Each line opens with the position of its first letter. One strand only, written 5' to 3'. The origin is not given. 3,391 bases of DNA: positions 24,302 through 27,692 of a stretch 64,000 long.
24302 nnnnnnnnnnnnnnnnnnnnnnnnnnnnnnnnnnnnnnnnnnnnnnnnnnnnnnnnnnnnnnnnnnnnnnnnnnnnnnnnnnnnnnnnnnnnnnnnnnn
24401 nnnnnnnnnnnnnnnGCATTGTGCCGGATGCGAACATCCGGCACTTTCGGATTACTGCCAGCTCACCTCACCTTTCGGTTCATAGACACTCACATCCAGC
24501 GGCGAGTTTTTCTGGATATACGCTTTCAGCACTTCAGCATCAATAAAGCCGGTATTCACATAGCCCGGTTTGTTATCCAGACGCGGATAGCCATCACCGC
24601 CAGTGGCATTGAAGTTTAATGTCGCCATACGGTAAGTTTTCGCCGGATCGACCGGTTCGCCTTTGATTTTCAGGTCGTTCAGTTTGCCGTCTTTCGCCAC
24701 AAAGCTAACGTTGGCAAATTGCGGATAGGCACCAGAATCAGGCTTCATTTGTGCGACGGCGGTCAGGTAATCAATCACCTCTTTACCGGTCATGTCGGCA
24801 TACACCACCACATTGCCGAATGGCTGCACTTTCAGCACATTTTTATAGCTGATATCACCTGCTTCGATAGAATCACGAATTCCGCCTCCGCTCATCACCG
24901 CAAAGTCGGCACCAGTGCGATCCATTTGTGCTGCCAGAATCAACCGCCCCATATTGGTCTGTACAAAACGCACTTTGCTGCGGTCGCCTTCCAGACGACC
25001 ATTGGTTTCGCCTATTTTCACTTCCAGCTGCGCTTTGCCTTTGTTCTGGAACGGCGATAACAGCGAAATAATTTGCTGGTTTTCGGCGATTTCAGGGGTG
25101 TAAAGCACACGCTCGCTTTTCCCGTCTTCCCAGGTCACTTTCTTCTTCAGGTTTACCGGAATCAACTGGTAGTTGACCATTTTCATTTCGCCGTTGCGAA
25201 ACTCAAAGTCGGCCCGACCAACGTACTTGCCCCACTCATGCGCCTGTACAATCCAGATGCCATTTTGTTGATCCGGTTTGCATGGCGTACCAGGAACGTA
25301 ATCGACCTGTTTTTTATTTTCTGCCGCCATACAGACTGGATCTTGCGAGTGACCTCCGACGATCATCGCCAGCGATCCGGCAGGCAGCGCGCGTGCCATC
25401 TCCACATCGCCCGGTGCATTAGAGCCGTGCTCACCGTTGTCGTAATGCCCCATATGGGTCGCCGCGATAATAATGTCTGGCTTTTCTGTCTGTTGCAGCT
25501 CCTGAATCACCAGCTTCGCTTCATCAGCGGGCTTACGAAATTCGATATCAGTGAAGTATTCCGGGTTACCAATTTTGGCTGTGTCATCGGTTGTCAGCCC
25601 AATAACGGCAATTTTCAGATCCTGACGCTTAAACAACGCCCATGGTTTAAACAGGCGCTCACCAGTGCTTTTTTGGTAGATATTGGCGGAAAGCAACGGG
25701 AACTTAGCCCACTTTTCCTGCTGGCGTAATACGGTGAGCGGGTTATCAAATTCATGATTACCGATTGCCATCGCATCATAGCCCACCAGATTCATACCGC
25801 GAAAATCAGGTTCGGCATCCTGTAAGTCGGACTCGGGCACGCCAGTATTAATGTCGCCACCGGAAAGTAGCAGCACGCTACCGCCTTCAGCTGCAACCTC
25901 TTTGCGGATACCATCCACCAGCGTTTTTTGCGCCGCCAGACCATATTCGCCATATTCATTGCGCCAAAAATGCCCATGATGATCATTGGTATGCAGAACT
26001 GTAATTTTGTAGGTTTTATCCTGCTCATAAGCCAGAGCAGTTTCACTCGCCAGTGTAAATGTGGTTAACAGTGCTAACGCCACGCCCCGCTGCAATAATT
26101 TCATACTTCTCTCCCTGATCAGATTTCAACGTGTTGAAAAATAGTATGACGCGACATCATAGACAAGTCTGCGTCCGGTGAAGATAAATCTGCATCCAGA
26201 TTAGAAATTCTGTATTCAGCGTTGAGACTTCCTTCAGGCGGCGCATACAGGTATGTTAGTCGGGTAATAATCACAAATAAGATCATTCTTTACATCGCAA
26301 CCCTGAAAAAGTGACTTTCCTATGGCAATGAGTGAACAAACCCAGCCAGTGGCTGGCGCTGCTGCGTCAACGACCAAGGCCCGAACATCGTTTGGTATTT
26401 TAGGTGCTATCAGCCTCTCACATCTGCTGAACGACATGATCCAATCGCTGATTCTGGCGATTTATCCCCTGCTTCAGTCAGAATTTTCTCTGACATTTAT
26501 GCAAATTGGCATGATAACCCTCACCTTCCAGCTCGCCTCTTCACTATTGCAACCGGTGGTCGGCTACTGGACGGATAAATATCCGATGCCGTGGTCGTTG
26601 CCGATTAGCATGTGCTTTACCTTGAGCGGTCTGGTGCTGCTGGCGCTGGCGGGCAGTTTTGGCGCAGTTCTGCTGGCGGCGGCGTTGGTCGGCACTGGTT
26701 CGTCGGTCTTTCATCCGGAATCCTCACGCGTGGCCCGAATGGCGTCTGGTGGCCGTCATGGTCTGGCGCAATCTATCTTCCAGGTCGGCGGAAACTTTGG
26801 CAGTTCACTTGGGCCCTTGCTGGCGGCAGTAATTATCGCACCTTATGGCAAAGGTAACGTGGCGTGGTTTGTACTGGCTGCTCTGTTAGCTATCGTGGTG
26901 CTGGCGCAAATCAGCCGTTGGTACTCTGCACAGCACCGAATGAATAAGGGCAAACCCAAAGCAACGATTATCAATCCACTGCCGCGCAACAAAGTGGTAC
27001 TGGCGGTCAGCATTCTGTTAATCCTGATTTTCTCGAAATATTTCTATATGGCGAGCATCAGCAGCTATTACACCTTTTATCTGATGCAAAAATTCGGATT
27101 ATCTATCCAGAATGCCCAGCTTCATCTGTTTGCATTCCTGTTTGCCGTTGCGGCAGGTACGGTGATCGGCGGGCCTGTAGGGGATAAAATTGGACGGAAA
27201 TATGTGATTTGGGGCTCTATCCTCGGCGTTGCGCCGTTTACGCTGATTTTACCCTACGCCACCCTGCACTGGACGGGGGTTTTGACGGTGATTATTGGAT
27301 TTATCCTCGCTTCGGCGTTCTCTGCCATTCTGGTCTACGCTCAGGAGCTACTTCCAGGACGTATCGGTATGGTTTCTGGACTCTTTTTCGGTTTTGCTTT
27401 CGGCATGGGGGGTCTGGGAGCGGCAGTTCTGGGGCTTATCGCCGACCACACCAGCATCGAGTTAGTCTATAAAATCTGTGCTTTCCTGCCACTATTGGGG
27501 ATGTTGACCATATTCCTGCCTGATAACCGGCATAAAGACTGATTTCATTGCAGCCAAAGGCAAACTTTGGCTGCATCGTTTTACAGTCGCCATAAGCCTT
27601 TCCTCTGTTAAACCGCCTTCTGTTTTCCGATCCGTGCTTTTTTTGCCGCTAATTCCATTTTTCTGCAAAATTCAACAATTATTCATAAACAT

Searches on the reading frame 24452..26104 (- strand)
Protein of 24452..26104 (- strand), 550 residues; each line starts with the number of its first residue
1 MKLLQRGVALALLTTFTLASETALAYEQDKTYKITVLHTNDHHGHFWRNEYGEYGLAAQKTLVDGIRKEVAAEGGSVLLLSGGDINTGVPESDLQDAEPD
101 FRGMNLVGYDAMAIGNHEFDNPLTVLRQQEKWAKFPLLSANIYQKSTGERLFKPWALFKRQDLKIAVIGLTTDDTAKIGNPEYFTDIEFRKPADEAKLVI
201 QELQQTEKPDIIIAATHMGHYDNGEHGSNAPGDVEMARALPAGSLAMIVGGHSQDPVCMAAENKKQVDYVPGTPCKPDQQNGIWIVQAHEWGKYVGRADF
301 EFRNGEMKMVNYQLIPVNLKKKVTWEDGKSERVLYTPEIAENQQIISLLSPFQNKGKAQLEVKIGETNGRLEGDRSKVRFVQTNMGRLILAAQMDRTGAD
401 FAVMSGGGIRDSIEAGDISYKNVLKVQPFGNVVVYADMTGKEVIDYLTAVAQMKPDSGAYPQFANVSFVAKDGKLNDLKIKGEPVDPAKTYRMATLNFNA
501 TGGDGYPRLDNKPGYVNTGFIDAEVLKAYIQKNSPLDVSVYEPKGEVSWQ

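Call 3: search_protein_families(proteins=[window:24452-26104:-], library=ncbifam)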
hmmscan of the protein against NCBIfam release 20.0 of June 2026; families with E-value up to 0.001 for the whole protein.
window:24452-26104:- (550 aa): 14 families
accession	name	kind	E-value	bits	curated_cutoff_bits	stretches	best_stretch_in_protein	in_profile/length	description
NF007109.1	PRK09558.1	equivalog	2.2e-286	950.9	600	1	4-544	3-549/550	bifunctional UDP-sugar hydrolase/5'-nucleotidase UshA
NF006934.0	PRK09419.1-1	subfamily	5.6e-54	183.2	1646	1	26-535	623-1094/1174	multifunctional 2',3'-cyclic-nucleotide 2'-phosphodiesterase/3'-nucleotidase/5'-nucleotidase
NF006937.0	PRK09419.1-4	equivalog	5.1e-53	179.9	2554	2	153-533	789-1141/1411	multifunctional 2',3'-cyclic-nucleotide 2'-phosphodiesterase/3'-nucleotidase/5'-nucleotidase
NF040549.1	Nt5e_LPXTG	exception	4.1e-47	160.9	1050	2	21-205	86-266/731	cell surface ecto-5'-nucleotidase Nt5e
NF006935.0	PRK09419.1-2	equivalog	1.2e-40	139.1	2801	2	152-527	809-1156/1445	multifunctional 2',3'-cyclic-nucleotide 2'-phosphodiesterase/3'-nucleotidase/5'-nucleotidase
TIGR04486.1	thiosulf_SoxB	equivalog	2.4e-28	98.8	550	1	49-496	109-517/556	thiosulfohydrolase SoxB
TIGR01530.1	nadN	equivalog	6e-28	97.7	436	1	35-532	2-548/550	NAD nucleotidase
NF006938.0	PRK09420.1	equivalog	1.4e-27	96.4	486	1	22-328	13-326/648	bifunctional 2',3'-cyclic-nucleotide 2'-phosphodiesterase/3'-nucleotidase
TIGR01390.1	CycNucDiestase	equivalog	5.6e-23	81.3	883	1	35-306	9-285/626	2',3'-cyclic-nucleotide 2'-phosphodiesterase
NF006936.0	PRK09419.1-3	equivalog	2.5e-22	78.4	2542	2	382-443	1031-1092/1212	multifunctional 2',3'-cyclic-nucleotide 2'-phosphodiesterase/3'-nucleotidase/5'-nucleotidase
NF041198.1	UshA_like_PCGU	equivalog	3.9e-19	68.6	275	1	55-224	48-218/519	UshA-like (seleno)protein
NF047875.1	5nuc_LPXTG_Strp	exception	6.4e-13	48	1050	1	341-533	345-552/684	surface-anchored 5'-nucleotidase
NF008871.0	PRK11907.1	equivalog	8.4e-13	47.3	1266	1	35-311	122-410/814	bifunctional 2',3'-cyclic-nucleotide 2'-phosphodiesterase/3'-nucleotidase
NF006933.0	PRK09418.1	equivalog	2e-08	32.9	1419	1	93-221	115-257/780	bifunctional 2',3'-cyclic-nucleotide 2'-phosphodiesterase/3'-nucleotidase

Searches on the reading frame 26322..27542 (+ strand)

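Call 3: search_protein_families(proteins=[window:26322-27542:+], library=ncbifam)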
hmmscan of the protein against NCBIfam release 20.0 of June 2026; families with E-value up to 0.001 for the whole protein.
window:26322-27542:+ (406 aa): 8 families
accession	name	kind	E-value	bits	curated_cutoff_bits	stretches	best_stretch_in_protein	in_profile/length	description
TIGR00881.1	2A0104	subfamily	1.9e-13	50.2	407.75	2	46-208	16-177/379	phosphoglycerate transporter protein PgtP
TIGR00893.1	2A0114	subfamily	8.3e-10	38.1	395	2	245-398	12-166/399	D-galactonate transporter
NF008586.0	PRK11551.1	equivalog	1e-08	34.6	410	1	6-207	205-400/406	3-(3-hydroxy-phenyl)propionate transporter MhpT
TIGR00895.1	2A0115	subfamily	4.6e-07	29.1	418.55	1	225-399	14-192/398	aromatic acid/H+ symport family MFS transporter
TIGR00886.1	2A0108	subfamily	3.5e-06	26.3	311.7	1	50-366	27-367/368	NarK family nitrate/nitrite MFS transporter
TIGR00890.1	2A0111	subfamily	2.4e-05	23.5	374.85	0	48-195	26-175/377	oxalate/formate antiport family MFS transporter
TIGR00710.1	efflux_Bcr_CflA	subfamily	0.00022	20.8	200.9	1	226-301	7-78/385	Bcr/CflA family efflux MFS transporter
TIGR00891.1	2A0112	subfamily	0.00057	19.1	552.9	0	43-212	30-200/405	sialate:H+ symport family MFS transporter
